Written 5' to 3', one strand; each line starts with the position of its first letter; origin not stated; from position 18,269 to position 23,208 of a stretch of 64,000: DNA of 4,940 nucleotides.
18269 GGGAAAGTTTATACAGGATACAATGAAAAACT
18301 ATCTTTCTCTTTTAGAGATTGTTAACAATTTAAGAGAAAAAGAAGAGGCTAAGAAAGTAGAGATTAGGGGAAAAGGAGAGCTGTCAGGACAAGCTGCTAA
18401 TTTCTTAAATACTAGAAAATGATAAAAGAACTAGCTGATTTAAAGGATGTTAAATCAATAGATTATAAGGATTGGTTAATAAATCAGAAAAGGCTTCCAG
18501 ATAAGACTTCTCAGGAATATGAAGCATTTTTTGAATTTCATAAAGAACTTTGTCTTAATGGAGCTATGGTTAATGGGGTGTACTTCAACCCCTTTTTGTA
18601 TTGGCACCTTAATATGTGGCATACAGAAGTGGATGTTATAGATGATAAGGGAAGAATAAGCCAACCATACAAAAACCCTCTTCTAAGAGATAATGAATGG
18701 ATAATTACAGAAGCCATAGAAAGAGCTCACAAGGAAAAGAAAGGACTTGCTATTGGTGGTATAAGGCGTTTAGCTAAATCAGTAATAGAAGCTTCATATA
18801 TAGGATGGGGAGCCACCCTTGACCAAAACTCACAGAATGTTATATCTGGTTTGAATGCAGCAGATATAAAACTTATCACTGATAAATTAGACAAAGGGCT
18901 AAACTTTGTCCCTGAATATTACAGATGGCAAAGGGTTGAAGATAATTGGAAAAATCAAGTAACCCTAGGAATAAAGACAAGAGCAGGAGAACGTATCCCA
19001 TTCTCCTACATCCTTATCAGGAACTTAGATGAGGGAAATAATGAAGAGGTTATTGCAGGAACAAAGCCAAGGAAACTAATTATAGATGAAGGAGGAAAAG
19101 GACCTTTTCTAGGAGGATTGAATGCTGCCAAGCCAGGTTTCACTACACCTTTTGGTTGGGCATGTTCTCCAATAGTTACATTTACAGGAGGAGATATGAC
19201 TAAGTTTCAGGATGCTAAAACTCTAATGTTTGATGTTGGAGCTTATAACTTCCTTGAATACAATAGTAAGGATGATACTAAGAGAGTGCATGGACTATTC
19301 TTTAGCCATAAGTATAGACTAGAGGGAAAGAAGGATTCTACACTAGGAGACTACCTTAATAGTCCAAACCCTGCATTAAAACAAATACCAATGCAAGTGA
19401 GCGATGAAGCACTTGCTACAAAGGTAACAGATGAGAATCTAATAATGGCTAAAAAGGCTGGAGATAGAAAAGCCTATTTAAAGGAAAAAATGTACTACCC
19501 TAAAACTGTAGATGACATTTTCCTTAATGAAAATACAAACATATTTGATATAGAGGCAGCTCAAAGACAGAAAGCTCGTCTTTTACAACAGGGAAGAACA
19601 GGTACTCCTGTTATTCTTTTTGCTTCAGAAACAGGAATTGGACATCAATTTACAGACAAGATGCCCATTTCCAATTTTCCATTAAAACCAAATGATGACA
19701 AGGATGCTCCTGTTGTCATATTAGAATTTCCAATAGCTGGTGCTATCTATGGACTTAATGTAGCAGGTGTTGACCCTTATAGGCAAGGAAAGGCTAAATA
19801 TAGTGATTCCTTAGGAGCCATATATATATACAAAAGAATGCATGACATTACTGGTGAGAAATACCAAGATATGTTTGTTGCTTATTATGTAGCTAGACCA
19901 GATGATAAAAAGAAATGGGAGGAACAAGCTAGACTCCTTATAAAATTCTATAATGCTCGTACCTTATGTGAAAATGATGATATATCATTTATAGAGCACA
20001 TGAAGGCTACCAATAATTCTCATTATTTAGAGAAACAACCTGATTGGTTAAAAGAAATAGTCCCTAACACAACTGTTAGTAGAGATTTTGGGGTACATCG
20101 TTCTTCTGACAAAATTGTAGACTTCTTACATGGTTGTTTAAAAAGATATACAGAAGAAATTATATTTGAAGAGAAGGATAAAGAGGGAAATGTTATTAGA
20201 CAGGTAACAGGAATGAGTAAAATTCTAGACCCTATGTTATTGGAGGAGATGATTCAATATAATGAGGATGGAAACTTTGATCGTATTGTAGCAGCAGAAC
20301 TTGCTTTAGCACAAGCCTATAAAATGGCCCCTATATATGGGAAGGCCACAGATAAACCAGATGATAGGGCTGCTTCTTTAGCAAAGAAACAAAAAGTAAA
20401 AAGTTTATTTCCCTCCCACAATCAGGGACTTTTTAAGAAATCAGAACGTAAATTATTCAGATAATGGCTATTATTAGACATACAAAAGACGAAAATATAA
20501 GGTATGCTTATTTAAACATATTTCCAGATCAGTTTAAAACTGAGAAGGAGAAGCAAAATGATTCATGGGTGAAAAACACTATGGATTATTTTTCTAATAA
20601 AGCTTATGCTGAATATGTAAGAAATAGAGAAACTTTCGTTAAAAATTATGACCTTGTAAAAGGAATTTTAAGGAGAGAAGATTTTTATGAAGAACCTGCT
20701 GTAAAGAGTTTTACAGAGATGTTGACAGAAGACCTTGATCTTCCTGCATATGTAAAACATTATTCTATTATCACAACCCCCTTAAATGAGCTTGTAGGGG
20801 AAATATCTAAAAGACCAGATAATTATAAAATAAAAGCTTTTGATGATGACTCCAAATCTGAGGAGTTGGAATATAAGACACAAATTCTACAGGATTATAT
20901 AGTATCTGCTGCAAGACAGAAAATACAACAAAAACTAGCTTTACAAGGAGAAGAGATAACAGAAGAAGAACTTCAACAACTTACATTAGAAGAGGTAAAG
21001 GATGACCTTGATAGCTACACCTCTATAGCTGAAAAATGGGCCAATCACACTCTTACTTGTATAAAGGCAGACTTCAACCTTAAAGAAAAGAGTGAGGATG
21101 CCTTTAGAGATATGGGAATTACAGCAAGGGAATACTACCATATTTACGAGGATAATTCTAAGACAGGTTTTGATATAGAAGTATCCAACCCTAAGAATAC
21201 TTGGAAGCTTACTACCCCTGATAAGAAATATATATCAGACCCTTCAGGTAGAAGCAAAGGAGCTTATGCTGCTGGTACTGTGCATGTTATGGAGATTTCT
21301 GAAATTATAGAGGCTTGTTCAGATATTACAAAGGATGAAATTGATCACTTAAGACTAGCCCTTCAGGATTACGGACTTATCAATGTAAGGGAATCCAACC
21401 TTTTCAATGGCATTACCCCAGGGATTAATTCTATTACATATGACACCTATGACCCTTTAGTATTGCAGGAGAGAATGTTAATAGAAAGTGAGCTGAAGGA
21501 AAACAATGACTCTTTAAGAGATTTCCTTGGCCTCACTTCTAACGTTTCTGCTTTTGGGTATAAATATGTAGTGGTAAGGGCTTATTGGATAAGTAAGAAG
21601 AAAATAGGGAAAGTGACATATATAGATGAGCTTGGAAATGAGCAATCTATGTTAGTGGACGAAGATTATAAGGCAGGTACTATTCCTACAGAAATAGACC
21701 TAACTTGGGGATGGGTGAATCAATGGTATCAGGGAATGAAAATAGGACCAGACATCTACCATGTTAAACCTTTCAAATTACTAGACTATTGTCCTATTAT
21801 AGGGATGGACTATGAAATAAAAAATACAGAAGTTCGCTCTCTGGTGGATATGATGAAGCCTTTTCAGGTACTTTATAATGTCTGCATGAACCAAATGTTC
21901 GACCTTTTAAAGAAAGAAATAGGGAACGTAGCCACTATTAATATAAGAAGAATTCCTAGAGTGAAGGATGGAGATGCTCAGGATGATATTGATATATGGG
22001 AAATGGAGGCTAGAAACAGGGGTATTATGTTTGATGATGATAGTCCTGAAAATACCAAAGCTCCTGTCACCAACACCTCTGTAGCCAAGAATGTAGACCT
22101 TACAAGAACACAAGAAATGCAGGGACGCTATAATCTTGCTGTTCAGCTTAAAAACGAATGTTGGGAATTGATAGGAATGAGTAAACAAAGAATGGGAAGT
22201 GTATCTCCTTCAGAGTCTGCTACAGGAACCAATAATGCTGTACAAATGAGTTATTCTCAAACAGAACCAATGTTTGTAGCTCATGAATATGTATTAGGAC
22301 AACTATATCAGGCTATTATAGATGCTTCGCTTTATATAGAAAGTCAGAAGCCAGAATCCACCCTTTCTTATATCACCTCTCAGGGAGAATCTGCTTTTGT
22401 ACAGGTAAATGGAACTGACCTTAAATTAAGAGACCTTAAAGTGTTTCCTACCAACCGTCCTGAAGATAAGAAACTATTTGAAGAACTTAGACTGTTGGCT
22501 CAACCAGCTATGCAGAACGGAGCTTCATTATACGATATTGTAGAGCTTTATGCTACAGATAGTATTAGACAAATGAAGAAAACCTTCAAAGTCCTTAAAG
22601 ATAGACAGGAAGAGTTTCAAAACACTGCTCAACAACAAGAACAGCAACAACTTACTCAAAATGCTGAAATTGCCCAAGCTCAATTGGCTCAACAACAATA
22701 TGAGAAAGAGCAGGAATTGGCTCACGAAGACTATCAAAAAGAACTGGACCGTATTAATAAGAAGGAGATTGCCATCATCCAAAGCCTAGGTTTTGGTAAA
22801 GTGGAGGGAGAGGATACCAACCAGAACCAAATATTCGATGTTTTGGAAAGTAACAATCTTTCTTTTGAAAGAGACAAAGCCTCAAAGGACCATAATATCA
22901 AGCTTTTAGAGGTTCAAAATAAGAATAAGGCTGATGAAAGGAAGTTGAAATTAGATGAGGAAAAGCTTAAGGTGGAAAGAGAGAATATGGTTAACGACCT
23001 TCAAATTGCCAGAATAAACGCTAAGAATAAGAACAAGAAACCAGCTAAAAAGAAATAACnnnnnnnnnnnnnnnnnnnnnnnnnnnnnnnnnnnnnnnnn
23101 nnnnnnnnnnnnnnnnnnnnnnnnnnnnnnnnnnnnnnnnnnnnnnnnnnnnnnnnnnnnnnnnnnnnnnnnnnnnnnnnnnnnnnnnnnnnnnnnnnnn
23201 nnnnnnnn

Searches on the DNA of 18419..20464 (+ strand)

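Call 16: search_rna_families(sources=[L001, L002], threshold=gathering)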
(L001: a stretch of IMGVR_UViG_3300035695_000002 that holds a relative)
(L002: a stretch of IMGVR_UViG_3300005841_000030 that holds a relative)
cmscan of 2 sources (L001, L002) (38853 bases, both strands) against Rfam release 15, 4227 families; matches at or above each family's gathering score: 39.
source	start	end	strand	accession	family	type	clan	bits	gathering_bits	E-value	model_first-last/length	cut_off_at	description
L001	2350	2421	+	RF00005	tRNA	Gene; tRNA;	CL00001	69.5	29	2.6e-13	1-71/71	no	tRNA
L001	1912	1982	+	RF00005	tRNA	Gene; tRNA;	CL00001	66.8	29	1.4e-12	1-71/71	no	tRNA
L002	6679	6749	+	RF00005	tRNA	Gene; tRNA;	CL00001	65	29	4.4e-12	1-71/71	no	tRNA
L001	2583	2653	+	RF00005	tRNA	Gene; tRNA;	CL00001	63.8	29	1e-11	1-71/71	no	tRNA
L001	1688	1759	+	RF00005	tRNA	Gene; tRNA;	CL00001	63.7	29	1e-11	1-71/71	no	tRNA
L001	1988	2060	+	RF00005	tRNA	Gene; tRNA;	CL00001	62.4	29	2.3e-11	1-71/71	no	tRNA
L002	7801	7871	+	RF00005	tRNA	Gene; tRNA;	CL00001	60.4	29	8.3e-11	1-71/71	no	tRNA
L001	260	331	+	RF00005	tRNA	Gene; tRNA;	CL00001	60.1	29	1e-10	1-71/71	no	tRNA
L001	2067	2137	+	RF00005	tRNA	Gene; tRNA;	CL00001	59.4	29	1.6e-10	1-71/71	no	tRNA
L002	6755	6827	+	RF00005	tRNA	Gene; tRNA;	CL00001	59.2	29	1.8e-10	1-71/71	no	tRNA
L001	1424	1494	+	RF00005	tRNA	Gene; tRNA;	CL00001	59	29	2.1e-10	1-71/71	no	tRNA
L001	182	257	+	RF00005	tRNA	Gene; tRNA;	CL00001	58.8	29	2.4e-10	1-71/71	no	tRNA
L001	334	404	+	RF00005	tRNA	Gene; tRNA;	CL00001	58.7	29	2.5e-10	1-71/71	no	tRNA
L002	6475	6546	+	RF00005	tRNA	Gene; tRNA;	CL00001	58.2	29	3.4e-10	1-71/71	no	tRNA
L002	6211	6281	+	RF00005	tRNA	Gene; tRNA;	CL00001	57.7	29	4.5e-10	1-71/71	no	tRNA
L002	5508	5593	+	RF00005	tRNA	Gene; tRNA;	CL00001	57.4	29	5.6e-10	1-71/71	no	tRNA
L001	2274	2344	+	RF00005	tRNA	Gene; tRNA;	CL00001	57.3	29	5.8e-10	1-71/71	no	tRNA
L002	5001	5071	+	RF00005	tRNA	Gene; tRNA;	CL00001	56.9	29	7.6e-10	1-71/71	no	tRNA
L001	566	653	+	RF00005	tRNA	Gene; tRNA;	CL00001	54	29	4.7e-09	1-71/71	no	tRNA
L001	1030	1102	+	RF00005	tRNA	Gene; tRNA;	CL00001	53.9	29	5.2e-09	1-71/71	no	tRNA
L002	5704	5775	+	RF00005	tRNA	Gene; tRNA;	CL00001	53.8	29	5.3e-09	1-71/71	no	tRNA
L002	4853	4925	+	RF00005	tRNA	Gene; tRNA;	CL00001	53.7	29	6e-09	1-71/71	no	tRNA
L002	4928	4998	+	RF00005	tRNA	Gene; tRNA;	CL00001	53.1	29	8.6e-09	1-71/71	no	tRNA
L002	19259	19330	+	RF00005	tRNA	Gene; tRNA;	CL00001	52.5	29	1.3e-08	1-71/71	no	tRNA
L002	5418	5502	+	RF00005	tRNA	Gene; tRNA;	CL00001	52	29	1.7e-08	1-71/71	no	tRNA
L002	5234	5322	+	RF00005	tRNA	Gene; tRNA;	CL00001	50.3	29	5.2e-08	1-71/71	no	tRNA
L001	1345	1417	+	RF00005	tRNA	Gene; tRNA;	CL00001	49.4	29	9e-08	1-71/71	no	tRNA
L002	6135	6207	+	RF00005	tRNA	Gene; tRNA;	CL00001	49.3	29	9.2e-08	1-71/71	no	tRNA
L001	1763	1834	+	RF00005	tRNA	Gene; tRNA;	CL00001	48.4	29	1.7e-07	1-71/71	no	tRNA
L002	6365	6436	+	RF00005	tRNA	Gene; tRNA;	CL00001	47.8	29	2.5e-07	1-71/71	no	tRNA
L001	1578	1649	+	RF00005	tRNA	Gene; tRNA;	CL00001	47.4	29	3.1e-07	1-71/71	no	tRNA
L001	410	481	+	RF00005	tRNA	Gene; tRNA;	CL00001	47.4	29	3.1e-07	1-71/71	no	tRNA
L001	659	745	+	RF00005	tRNA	Gene; tRNA;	CL00001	46.8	29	4.8e-07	1-71/71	no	tRNA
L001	750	834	+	RF00005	tRNA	Gene; tRNA;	CL00001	46.5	29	5.7e-07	1-71/71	no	tRNA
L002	5077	5146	+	RF00005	tRNA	Gene; tRNA;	CL00001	44.6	29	1.8e-06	1-71/71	no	tRNA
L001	13521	13593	+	RF00005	tRNA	Gene; tRNA;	CL00001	43.8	29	3.1e-06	1-71/71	no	tRNA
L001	1268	1339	+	RF00005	tRNA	Gene; tRNA;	CL00001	43.5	29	3.6e-06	1-71/71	no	tRNA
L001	490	559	+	RF00005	tRNA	Gene; tRNA;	CL00001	32.8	29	0.0033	3-68/71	no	tRNA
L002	5328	5414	+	RF00005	tRNA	Gene; tRNA;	CL00001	31.5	29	0.0076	1-71/71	no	tRNA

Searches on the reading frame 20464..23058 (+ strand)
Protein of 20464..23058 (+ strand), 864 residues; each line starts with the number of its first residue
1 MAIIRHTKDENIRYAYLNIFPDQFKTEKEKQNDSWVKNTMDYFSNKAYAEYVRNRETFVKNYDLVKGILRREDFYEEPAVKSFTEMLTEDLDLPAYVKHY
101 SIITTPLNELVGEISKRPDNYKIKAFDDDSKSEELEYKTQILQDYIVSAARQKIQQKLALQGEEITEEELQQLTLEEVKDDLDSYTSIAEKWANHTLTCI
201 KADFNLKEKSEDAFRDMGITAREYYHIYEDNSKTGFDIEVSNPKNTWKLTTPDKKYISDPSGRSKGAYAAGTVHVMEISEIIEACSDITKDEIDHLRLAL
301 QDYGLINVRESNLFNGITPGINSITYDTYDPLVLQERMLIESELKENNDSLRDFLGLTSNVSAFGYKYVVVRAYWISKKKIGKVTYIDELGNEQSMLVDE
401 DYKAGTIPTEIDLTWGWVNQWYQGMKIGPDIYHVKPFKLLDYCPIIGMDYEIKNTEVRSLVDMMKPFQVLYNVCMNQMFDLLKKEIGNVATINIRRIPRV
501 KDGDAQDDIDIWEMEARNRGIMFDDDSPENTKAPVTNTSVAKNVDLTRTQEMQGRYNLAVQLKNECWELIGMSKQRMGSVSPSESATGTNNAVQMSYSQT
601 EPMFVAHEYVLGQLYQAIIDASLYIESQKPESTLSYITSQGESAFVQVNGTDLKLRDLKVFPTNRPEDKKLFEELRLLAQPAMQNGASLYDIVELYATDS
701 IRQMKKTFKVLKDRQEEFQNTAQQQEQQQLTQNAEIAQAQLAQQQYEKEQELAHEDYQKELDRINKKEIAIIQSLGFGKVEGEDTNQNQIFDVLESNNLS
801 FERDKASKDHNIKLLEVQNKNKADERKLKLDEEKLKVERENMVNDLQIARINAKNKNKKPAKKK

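Call 8: search_protein_families(library=phrogs, proteins=[window:20464-23058:+])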
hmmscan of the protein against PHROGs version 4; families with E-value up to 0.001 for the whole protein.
window:20464-23058:+ (864 aa): 1 family
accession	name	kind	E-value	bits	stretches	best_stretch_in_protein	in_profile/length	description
phrog_6547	-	head and packaging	2.2e-93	314.8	1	19-842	8-799/827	portal protein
